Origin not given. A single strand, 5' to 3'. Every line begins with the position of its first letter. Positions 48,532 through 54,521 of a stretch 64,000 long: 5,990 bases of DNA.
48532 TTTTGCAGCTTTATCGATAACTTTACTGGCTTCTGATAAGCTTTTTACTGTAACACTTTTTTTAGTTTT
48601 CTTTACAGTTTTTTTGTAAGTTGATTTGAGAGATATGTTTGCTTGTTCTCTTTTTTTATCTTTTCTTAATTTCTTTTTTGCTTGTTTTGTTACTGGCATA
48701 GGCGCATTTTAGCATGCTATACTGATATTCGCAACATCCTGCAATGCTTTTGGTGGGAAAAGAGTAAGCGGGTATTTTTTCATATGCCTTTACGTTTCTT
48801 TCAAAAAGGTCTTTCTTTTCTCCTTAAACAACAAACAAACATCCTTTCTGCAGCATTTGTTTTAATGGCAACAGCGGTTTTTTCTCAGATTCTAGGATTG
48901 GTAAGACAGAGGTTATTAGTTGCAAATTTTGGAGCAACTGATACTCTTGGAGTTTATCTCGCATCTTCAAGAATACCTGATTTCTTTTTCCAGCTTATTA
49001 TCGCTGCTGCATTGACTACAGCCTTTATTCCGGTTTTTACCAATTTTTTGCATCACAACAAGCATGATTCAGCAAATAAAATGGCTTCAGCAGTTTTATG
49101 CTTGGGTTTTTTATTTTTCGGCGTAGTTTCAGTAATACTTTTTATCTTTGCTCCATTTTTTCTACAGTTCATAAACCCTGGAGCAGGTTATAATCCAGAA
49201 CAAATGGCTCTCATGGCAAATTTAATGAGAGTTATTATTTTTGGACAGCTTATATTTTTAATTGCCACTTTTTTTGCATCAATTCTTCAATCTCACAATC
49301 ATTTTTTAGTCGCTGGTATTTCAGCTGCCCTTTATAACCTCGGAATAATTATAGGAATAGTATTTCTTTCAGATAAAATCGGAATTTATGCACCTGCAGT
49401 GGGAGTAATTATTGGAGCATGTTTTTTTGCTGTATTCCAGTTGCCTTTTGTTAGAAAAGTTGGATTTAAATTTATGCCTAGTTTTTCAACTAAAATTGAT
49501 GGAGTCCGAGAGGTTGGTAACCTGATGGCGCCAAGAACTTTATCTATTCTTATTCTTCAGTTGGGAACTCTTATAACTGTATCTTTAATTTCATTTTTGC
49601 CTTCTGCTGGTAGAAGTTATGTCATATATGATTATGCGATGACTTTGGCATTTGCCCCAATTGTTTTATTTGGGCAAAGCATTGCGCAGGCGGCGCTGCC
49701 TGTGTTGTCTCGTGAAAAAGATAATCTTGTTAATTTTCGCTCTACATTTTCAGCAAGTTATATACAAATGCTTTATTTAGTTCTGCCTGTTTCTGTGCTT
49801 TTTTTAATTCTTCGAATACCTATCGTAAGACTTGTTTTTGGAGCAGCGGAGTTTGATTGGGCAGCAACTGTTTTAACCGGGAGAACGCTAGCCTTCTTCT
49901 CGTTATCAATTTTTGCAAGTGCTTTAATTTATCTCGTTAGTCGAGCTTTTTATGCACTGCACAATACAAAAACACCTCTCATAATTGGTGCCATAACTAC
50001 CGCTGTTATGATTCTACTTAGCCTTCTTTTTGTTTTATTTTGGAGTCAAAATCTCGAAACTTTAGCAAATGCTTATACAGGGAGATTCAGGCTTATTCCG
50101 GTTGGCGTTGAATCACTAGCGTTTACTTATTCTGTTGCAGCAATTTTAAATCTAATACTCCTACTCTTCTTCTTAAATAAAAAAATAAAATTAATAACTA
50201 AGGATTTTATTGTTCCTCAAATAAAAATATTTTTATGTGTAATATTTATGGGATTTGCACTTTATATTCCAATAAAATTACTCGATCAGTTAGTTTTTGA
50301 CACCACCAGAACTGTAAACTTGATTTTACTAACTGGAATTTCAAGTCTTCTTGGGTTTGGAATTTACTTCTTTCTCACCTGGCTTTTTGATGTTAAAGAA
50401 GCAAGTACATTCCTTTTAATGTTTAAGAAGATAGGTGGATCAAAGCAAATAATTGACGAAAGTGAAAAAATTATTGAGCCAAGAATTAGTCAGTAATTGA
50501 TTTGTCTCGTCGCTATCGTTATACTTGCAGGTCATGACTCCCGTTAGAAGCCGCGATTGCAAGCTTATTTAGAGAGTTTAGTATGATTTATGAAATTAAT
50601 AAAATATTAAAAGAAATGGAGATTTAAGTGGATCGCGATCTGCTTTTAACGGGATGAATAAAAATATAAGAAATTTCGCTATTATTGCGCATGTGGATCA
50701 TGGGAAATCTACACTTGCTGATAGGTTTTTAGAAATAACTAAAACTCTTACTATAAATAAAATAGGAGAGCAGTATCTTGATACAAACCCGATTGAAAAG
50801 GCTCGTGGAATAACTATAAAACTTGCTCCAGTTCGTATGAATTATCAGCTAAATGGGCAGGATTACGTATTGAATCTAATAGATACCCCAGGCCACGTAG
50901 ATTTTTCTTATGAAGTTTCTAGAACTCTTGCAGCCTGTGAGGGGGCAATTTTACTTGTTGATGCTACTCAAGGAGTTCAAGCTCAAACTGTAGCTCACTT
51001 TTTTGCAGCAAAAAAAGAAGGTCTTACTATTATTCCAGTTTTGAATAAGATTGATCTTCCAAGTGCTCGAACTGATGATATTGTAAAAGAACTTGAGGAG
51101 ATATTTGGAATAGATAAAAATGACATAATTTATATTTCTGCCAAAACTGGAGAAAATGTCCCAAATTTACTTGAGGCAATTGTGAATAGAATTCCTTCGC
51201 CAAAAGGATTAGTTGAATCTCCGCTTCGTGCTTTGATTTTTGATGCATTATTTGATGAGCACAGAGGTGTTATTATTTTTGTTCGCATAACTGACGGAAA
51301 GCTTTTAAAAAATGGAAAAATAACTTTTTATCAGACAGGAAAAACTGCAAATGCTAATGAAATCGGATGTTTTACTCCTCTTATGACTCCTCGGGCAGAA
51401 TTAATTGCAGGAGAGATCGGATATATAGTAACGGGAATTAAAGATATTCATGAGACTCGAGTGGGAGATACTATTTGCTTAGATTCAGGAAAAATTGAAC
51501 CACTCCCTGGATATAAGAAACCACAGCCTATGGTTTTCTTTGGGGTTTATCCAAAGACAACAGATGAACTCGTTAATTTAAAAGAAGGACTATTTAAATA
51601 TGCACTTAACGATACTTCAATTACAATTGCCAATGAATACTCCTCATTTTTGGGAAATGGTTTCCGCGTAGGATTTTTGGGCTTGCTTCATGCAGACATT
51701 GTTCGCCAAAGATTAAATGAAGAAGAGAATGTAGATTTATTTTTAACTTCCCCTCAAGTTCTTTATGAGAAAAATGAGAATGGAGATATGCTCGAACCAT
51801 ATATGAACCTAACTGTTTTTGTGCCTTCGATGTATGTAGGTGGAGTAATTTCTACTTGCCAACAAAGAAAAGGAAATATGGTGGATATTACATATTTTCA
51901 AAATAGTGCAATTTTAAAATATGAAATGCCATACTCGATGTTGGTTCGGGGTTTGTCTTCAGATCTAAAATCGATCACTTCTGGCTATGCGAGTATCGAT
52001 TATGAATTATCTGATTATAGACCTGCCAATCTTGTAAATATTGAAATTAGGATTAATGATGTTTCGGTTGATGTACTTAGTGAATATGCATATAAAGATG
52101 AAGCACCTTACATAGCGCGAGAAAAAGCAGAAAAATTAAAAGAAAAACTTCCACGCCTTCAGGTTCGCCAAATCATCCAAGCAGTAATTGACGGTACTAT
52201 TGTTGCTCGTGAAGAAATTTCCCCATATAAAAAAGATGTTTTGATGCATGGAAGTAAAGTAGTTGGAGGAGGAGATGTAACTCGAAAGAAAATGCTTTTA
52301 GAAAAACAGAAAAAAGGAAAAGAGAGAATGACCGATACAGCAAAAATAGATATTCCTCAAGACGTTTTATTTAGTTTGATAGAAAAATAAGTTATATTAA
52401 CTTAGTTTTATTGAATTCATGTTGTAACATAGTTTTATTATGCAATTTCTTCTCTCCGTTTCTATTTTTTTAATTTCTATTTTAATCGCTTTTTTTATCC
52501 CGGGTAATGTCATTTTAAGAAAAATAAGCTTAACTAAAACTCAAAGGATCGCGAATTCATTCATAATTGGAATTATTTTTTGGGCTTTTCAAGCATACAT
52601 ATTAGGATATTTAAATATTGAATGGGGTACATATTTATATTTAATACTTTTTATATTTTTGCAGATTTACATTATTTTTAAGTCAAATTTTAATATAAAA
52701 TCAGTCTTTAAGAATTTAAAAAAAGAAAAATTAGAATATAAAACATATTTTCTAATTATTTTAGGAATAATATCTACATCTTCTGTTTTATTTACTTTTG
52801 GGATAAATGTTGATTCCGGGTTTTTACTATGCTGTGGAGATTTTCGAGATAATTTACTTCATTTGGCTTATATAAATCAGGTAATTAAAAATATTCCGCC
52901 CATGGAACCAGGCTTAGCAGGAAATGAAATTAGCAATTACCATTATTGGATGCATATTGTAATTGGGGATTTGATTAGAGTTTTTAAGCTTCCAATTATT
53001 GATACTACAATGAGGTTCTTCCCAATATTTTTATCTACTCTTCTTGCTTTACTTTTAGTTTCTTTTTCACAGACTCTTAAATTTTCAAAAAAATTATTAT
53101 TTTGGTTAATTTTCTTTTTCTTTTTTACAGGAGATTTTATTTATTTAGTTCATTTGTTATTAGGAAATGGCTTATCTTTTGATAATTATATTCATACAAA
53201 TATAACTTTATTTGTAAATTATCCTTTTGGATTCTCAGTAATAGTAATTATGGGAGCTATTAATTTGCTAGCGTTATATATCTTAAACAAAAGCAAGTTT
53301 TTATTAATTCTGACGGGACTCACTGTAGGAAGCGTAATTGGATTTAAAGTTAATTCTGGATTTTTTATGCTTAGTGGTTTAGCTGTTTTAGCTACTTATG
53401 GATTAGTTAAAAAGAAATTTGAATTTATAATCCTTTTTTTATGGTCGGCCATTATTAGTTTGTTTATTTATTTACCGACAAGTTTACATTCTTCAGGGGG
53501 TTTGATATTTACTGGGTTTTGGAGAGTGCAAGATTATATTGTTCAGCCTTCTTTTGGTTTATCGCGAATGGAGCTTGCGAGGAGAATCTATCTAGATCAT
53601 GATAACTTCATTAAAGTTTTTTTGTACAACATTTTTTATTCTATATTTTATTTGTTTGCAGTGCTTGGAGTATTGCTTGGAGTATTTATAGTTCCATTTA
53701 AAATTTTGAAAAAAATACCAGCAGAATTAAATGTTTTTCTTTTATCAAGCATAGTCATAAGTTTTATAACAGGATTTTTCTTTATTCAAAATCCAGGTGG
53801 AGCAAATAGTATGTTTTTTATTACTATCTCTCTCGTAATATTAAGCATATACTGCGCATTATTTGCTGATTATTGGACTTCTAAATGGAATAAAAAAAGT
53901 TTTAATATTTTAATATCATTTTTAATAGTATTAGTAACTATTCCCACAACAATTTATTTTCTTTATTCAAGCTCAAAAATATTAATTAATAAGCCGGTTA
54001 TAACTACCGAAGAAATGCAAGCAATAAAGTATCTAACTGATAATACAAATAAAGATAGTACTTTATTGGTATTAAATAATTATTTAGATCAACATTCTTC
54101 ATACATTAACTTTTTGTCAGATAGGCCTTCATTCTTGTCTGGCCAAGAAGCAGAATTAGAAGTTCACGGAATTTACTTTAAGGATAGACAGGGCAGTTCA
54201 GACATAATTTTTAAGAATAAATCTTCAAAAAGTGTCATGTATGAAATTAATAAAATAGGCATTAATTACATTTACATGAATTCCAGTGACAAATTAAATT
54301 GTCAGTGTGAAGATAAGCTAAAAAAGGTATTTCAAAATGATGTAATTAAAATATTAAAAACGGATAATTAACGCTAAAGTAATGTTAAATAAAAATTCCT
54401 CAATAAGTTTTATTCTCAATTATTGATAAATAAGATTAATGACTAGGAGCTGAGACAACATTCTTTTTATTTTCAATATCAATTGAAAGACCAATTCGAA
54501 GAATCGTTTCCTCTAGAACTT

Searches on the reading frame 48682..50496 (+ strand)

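Call 8: search_protein_families(library=pfam, proteins=[window:48682-50496:+], max_evalue=0.01)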
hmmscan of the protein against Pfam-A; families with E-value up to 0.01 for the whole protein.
window:48682-50496:+ (604 aa): 3 families
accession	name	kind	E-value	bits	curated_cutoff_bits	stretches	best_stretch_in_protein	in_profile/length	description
PF03023.19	MurJ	-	3.8e-66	224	27.4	1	81-533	3-435/451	Lipid II flippase MurJ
PF01554.23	MatE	-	5.7e-06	26.5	24.9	1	78-213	18-146/161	MatE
PF13440.11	Polysacc_synt_3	-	1.2e-05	25.2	23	1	133-388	45-286/293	Polysaccharide biosynthesis protein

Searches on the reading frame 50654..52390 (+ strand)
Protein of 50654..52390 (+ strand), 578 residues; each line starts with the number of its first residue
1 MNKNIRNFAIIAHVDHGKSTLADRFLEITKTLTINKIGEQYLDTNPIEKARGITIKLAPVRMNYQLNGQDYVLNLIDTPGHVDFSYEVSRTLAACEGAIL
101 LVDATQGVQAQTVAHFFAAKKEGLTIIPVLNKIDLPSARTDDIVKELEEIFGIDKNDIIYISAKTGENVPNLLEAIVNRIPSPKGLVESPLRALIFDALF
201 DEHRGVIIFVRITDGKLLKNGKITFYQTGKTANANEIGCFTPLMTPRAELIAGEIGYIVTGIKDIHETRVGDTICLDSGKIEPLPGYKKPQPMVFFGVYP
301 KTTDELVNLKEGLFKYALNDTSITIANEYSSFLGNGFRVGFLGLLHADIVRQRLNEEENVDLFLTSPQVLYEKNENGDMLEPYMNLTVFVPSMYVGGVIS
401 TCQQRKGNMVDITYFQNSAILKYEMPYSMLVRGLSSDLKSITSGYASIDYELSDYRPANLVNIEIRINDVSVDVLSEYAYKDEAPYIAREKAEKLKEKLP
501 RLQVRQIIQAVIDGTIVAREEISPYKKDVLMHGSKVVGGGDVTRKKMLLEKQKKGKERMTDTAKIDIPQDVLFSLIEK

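Call 8: search_protein_families(library=pfam, proteins=[window:50654-52390:+], max_evalue=0.01)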
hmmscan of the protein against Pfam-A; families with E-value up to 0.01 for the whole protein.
window:50654-52390:+ (578 aa): 11 families
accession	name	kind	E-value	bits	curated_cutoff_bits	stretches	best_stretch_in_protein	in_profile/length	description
PF00009.33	GTP_EFTU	-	2.2e-55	187.6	26.5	1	3-182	1-188/188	Elongation factor Tu GTP binding domain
PF06421.17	LepA_C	-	9.2e-27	93.7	29.7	1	467-576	1-106/107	GTP-binding protein LepA C-terminus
PF00679.30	EFG_C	-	4.4e-22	78.3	27.9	1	379-461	2-84/89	Elongation factor G C-terminus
PF03144.31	GTP_EFTU_D2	-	2.4e-09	37.9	30.3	1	205-275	1-73/73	Elongation factor Tu domain 2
PF00071.28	Ras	-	3.2e-05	24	21.6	1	51-180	28-160/162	Ras family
PF14492.12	EFG_III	-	0.00072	20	27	1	290-364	2-73/75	Elongation Factor G, domain III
PF22042.2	EF-G_D2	-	0.00077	20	27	1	190-275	1-82/84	Elongation factor G domain 2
PF01926.29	MMR_HSR1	-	0.002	18.6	21.9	1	15-132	9-113/113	50S ribosome-binding GTPase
PF16897.10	MMR_HSR1_Xtn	-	0.0021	18.5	35.2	1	116-179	48-103/106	C-terminal region of MMR_HSR1 domain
PF03193.22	RsgA_GTPase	-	0.0048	17.2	30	0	98-179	26-107/174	RsgA GTPase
PF09439.16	SRPRB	-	0.0082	16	25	0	64-146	43-132/178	Signal recognition particle receptor beta subunit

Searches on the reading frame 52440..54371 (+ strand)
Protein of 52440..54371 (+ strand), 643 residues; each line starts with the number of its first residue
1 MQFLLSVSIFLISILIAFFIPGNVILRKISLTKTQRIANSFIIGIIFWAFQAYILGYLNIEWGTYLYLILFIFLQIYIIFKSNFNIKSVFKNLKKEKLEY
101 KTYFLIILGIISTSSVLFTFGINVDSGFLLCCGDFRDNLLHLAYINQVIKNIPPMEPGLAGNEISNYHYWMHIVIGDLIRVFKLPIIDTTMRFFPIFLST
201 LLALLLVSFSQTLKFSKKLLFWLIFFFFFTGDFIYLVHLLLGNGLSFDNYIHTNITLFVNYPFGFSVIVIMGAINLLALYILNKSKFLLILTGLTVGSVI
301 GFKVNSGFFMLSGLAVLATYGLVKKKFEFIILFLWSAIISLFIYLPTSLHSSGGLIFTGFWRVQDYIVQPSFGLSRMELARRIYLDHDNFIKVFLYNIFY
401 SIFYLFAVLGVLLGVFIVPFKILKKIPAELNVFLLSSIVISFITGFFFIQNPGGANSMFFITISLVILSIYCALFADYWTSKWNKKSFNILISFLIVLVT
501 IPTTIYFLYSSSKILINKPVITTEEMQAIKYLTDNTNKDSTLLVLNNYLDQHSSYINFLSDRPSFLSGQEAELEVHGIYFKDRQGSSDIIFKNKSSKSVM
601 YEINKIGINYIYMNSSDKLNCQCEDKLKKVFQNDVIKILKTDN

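Call 4: search_protein_families(library=pfam, proteins=[window:52440-54371:+], max_evalue=0.1)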
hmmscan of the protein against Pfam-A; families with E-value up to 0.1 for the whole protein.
window:52440-54371:+ (643 aa): 0 families

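Call 5: search_protein_families(library=ncbifam, proteins=[window:52440-54371:+], max_evalue=0.1)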
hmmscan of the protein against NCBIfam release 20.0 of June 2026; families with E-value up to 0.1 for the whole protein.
window:52440-54371:+ (643 aa): 1 family
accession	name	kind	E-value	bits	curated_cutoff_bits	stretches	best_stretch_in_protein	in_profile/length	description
NF037959.1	MFS_SpdSyn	subfamily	0.076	11.7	40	0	437-495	143-201/480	fused MFS/spermidine synthase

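Call 68: search_protein_representatives(protein=window:52440-54371:+)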
Query: 643 residues. Proteins with E-value up to 0.001 (for the whole library): 925; up to 1e-10: 623; up to 1e-30: 260. The best 150 are listed.
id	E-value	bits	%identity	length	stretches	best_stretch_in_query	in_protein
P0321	1.1e-185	635.3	49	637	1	3-642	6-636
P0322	7.1e-135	467.5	39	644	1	3-641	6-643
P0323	1.1e-121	423.9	39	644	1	2-642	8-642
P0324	9.7e-118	410.9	35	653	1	5-640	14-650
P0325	2.6e-117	409.5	38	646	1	3-641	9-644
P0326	8.8e-117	407.7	38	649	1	3-641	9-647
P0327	6.3e-114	398.3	36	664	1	3-642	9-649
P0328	4.2e-106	372.4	34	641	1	9-643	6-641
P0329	2.9e-105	369.6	35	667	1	3-642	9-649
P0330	5.9e-105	368.6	35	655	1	3-643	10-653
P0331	5.4e-104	365.5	33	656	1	5-643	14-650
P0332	7.0e-104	365.1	35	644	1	2-640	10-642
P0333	1.8e-103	363.7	83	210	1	27-229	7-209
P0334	1.4e-102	360.7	33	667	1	4-642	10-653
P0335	6.4e-100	352.0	35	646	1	2-641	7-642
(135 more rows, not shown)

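Call 71: search_protein_families(library=pfam, alignment_id=A3, max_evalue=0.001)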
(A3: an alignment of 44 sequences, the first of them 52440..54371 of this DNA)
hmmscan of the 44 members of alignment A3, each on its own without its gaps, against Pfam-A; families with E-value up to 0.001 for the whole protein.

A. member 1, window:52440-54371:+ (643 aa): 0 families

B. families by the number of members that match (of 44 scanned): 1 family
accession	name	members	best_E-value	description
PF20176.3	DUF6541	5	4.1e-06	Family of unknown function (DUF6541)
